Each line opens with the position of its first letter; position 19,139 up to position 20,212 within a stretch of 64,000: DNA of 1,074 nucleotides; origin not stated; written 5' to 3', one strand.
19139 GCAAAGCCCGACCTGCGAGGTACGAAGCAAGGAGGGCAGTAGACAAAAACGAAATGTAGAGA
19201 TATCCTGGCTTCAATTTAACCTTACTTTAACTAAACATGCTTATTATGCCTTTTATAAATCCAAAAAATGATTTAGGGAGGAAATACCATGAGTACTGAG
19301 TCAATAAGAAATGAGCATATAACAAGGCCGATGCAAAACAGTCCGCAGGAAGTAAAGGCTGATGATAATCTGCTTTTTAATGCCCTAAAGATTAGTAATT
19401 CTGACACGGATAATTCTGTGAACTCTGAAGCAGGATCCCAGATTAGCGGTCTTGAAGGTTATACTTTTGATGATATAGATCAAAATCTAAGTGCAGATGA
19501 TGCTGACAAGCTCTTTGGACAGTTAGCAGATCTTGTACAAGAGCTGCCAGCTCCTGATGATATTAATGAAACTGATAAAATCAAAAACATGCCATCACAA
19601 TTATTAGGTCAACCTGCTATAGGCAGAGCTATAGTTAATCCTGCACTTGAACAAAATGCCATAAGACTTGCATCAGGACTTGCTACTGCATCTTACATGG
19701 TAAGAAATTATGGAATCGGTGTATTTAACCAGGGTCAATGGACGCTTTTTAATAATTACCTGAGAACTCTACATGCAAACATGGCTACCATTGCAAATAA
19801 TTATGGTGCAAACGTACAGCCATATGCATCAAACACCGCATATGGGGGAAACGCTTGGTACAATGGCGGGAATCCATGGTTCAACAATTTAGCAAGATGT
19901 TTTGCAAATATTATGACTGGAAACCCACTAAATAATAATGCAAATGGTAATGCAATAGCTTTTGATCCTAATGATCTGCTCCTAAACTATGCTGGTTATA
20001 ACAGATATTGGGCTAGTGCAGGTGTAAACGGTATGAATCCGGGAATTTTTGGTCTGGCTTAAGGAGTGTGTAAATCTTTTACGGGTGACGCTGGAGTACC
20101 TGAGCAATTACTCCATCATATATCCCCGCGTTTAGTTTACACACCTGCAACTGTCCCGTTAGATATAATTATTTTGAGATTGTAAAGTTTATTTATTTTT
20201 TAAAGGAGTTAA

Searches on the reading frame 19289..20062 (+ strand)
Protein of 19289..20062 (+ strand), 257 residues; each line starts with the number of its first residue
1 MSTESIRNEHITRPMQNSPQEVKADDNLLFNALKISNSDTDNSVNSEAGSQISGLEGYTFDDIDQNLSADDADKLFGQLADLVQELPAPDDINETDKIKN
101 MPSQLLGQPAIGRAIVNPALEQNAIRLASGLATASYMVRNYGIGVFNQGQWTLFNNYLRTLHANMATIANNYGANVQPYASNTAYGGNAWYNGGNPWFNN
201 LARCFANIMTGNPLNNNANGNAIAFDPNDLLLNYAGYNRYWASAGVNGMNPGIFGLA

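Call 4: search_protein_families(library=pfam, proteins=[window:19289-20062:+], max_evalue=1)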
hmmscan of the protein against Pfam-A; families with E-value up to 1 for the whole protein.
window:19289-20062:+ (257 aa): 0 families

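Call 7: find_homologous_proteins(query=window:19289-20059:+, max_evalue=0.01)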
Query window:19289-20059:+ (257 aa): 3 proteins with E <= 0.01 among 461 candidates.
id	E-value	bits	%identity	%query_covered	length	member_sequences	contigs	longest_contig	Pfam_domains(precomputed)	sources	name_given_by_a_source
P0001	1.3e-166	570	100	100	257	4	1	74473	-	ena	-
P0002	2.2e-149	514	90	100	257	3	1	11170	-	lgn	-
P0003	1.7e-71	259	52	100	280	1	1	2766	-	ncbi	-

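Call 9: find_encoding_contigs(protein=P0003, flank=10000)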
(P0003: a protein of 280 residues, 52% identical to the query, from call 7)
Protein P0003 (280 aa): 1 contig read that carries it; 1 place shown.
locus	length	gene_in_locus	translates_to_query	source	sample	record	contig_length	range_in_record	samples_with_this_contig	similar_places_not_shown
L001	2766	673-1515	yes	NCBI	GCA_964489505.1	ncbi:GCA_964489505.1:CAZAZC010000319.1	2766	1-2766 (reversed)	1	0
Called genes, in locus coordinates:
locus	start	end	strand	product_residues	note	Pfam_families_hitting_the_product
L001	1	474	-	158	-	?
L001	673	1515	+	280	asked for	-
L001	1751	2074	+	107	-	PF00076:RRM_1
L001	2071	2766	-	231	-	?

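Call 10: find_encoding_contigs(protein=P0002, flank=10000)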
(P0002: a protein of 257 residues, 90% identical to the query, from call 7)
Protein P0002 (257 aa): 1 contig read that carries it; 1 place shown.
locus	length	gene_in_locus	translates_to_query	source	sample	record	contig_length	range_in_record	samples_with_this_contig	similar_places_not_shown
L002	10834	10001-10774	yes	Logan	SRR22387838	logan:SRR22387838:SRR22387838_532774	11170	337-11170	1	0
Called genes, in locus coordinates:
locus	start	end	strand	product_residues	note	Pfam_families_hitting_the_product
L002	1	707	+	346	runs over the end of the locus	?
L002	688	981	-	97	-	-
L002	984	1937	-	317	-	-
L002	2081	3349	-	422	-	PF01180:DHO_dh, PF01207:Dus, PF12797:Fer4_2 (faint), PF13237:Fer4_10 (faint), PF00037:Fer4 (faint), PF12838:Fer4_7 (weak), PF14697:Fer4_21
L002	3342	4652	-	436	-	PF14691:Fer4_20, PF01262:AlaDh_PNT_C (faint), PF00890:FAD_binding_2 (faint), PF01266:DAO (faint), PF07992:Pyr_redox_2, PF13450:NAD_binding_8 (weak), PF13738:Pyr_redox_3, PF00070:Pyr_redox (weak), +3 more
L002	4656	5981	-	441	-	PF00202:Aminotran_3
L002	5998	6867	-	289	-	PF00795:CN_hydrolase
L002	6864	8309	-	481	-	PF01979:Amidohydro_1, PF07969:Amidohydro_3 (weak)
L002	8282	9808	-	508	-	PF00171:Aldedh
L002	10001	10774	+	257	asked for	-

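Call 18: find_related_loci(query=A1, collection=genome_contigs, flank=10000)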
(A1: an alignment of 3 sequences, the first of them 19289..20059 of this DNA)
Query A1 (257 aa) in genome_contigs; peptide patterns used: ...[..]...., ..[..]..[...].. (x = any residue, [..] = any of these).
66 stretches matched a pattern, but none encodes a relative of the query by tblastn (E <= 1e-3).

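Call 21: find_encoding_contigs(protein=P0001, flank=3000)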
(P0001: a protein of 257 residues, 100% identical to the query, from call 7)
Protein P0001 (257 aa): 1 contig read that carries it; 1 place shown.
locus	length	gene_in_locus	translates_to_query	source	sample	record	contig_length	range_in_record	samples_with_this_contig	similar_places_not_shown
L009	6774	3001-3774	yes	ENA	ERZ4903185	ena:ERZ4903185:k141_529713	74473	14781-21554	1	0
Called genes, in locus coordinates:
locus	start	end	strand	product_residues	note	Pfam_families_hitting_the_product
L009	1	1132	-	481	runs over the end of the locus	PF01979:Amidohydro_1, PF07969:Amidohydro_3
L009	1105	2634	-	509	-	PF00171:Aldedh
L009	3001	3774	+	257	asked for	-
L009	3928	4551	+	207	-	-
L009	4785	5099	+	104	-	PF00076:RRM_1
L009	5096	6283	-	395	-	-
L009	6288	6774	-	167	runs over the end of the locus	-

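Call 24: search_protein_families(library=ncbifam, proteins=[window:19289-20059:+, P0003], max_evalue=1)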
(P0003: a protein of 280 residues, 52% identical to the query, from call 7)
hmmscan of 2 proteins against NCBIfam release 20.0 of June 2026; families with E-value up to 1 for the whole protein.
window:19289-20059:+ (257 aa): 0 families

P0003 (280 aa): 0 families

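Call 25: search_solved_structures(query=A1, max_evalue=10)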
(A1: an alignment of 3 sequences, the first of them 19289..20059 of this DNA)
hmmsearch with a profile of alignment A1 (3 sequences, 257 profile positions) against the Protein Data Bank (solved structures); distinct sequences matched with E-value up to 10: 1.
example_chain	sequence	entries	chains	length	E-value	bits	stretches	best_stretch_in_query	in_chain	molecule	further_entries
5epo_A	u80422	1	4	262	0.61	13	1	51-99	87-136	7-alpha-hydroxysteroid deydrogenase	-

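Call 32: predict_structure(alignment_id=A1)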
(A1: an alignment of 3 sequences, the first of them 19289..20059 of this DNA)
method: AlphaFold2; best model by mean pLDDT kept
length: 257 residues; sequences in the alignment: 3
mean_pLDDT: 46.3   pTM: 0.54
mean pLDDT of the five models: 46.3, 43.7, 43.5, 41.8, 38.6
residues with pLDDT >= 90: 0; 70-90: 36; 50-70: 84; < 50: 137
segments of 3 or more residues with pLDDT < 50: 1-61, 87-116, 179-194, 217-223, 235-257
pLDDT, mean of each block of 10 residues (from residue 1): 29 25 31 26 23 26 59 71 51 30 31 47 70 72 70 71 68 52 33 51 67 50 51 43 27 21
secondary structure, 60 per line:
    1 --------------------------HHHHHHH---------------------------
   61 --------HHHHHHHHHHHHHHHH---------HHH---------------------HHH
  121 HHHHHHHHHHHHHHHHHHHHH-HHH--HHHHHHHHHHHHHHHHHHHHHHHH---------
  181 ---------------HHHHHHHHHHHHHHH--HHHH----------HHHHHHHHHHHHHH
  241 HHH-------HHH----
elements in order: H27-33 H69-84 H118-141 H148-171 H196-210 H213-216 H227-243

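Call 33: search_protein_representatives(alignment_id=A1)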
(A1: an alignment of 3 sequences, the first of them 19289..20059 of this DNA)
Query: 3 sequences, 257 profile positions. Proteins with E-value up to 0.001 (for the whole library): 2; up to 1e-10: 1; up to 1e-30: 1. The best 2 are listed.
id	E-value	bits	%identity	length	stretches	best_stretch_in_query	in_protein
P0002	1.4e-156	536.2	-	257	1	1-257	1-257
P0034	2.1e-09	53.9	-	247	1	7-235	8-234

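Call 35: find_encoding_contigs(protein=P0034, flank=10000)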
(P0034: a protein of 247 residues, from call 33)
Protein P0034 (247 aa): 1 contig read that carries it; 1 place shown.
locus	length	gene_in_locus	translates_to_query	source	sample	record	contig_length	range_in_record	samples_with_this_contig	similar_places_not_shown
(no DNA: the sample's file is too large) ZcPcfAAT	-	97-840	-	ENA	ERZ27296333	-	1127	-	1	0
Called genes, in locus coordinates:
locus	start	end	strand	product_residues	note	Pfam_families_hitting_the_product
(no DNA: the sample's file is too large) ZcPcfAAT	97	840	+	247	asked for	-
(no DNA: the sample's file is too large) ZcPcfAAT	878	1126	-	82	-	?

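Call 43: fold_search(model_id=the predicted structure, library=pdb)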
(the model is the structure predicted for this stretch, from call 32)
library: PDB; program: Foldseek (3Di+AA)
matches with E <= 10: 48; with E <= 0.001: 0
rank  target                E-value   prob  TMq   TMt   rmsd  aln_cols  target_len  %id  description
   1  5mrc_T                1.8e+00  0.10  0.16  0.19  28.7       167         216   14  Structure of the yeast mitochondrial ribosome - Class A (released 2017-02-15)
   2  2di4_B                2.8e+00  0.08  0.19  0.24  13.1       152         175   14  Crystal structure of the FtsH protease domain (released 2006-06-27)
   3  1kf9_D                2.8e+00  0.06  0.14  0.20  16.3       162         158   12  PHAGE DISPLAY DERIVED VARIANT OF HUMAN GROWTH HORMONE COMPLEXED WITH TWO COPIES OF THE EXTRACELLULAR DOMAIN OF ITS REC (released 2002-11-20)
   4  4gcl_A                3.2e+00  0.13  0.23  0.28   8.8       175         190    6  structure of no-dna factor (released 2013-06-19)
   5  8fnx                  3.2e+00  0.07  0.21  0.09  14.4       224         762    8  Crystal structure of Hyaluronate lyase B from Cutibacterium acnes (released 2023-12-13)
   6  8hcr_G                3.4e+00  0.04  0.16  0.19  17.6       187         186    8  Cryo-EM structure of the Mycobacterium tuberculosis cytochrome bcc:aa3 supercomplex and a novel inhibitor targeting su (released 2023-05-03)
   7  8fyg_B                3.5e+00  0.08  0.22  0.10  14.2       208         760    7  Crystal structure of Hyaluronate lyase A from Cutibacterium acnes (released 2023-12-13)
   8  7drk_B                4.2e+00  0.08  0.25  0.32  11.7       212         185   10  Crystal structure of phosphatidylglycerol phosphate synthase in complex with cytidine diphosphate-diacylglycerol (released 2021-12-08)
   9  9hlz_TT               4.2e+00  0.06  0.17  0.16  28.7       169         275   15  Translational activators Aep1, Aep2 and Atp25 in complex with mRNA and the yeast mitochondrial ribosome (released 2025-12-17)
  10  9arj_A                4.4e+00  0.02  0.10  0.03  28.1       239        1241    8  CryoEM structure of BoNT-NTNH-OrfX2 complex from Clostridium botulinum E1, major class (released 2025-01-22)
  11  7pub_Fh               4.6e+00  0.05  0.20  0.19  30.0       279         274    7  Late assembly intermediate of the Trypanosoma brucei mitoribosomal small subunit (released 2022-05-04)
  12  3j6b_T                4.9e+00  0.06  0.16  0.19  28.8       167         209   14  Structure of the yeast mitochondrial large ribosomal subunit (released 2014-04-09)
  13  6gcn_C                5.1e+00  0.06  0.20  0.15  12.4       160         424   12  Truncated FtsH from A. aeolicus in R32 (released 2018-08-22)
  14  2bnl_A                5.1e+00  0.04  0.15  0.23  14.8       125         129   12  The structure of the N-terminal domain of RsbR (released 2005-11-03)
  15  8hcr_S                5.1e+00  0.03  0.15  0.18  17.4       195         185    8  Cryo-EM structure of the Mycobacterium tuberculosis cytochrome bcc:aa3 supercomplex and a novel inhibitor targeting su (released 2023-05-03)
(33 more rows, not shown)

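Call 52: find_homologous_proteins(query=A4, max_evalue=0.1)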
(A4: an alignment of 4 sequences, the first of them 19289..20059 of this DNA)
Query A4 (4 sequences) (257 aa, profile of the alignment): 4 proteins with E <= 0.1 among 3022 candidates.
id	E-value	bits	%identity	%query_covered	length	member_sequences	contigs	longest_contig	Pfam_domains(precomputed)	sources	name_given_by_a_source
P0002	2.1e-139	481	90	100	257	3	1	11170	-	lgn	-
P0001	1.3e-138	479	100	100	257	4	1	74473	-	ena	-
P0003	9.8e-129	446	52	100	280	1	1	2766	-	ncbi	-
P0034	7.2e-86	306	30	76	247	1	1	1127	-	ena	-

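Call 72: search_protein_families(library=padloc, proteins=[window:19289-20059:+, P0003, P0034], max_evalue=1)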
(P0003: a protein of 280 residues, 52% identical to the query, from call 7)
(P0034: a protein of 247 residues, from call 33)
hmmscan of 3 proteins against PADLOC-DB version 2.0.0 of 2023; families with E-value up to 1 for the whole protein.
window:19289-20059:+ (257 aa): 0 families

P0003 (280 aa): 0 families

P0034 (247 aa): 0 families

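Call 73: search_protein_families(library=phrogs, proteins=[window:19289-20059:+, P0003, P0034], max_evalue=1)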
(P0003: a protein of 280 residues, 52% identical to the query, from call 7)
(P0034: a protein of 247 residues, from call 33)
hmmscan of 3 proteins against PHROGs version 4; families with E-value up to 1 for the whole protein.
window:19289-20059:+ (257 aa): 0 families

P0003 (280 aa): 0 families

P0034 (247 aa): 2 families
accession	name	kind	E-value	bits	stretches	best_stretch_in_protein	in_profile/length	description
phrog_20258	-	unknown function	0.029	15.6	1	138-182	36-80/99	-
phrog_30658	-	unknown function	0.09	13.9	1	135-206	51-123/129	-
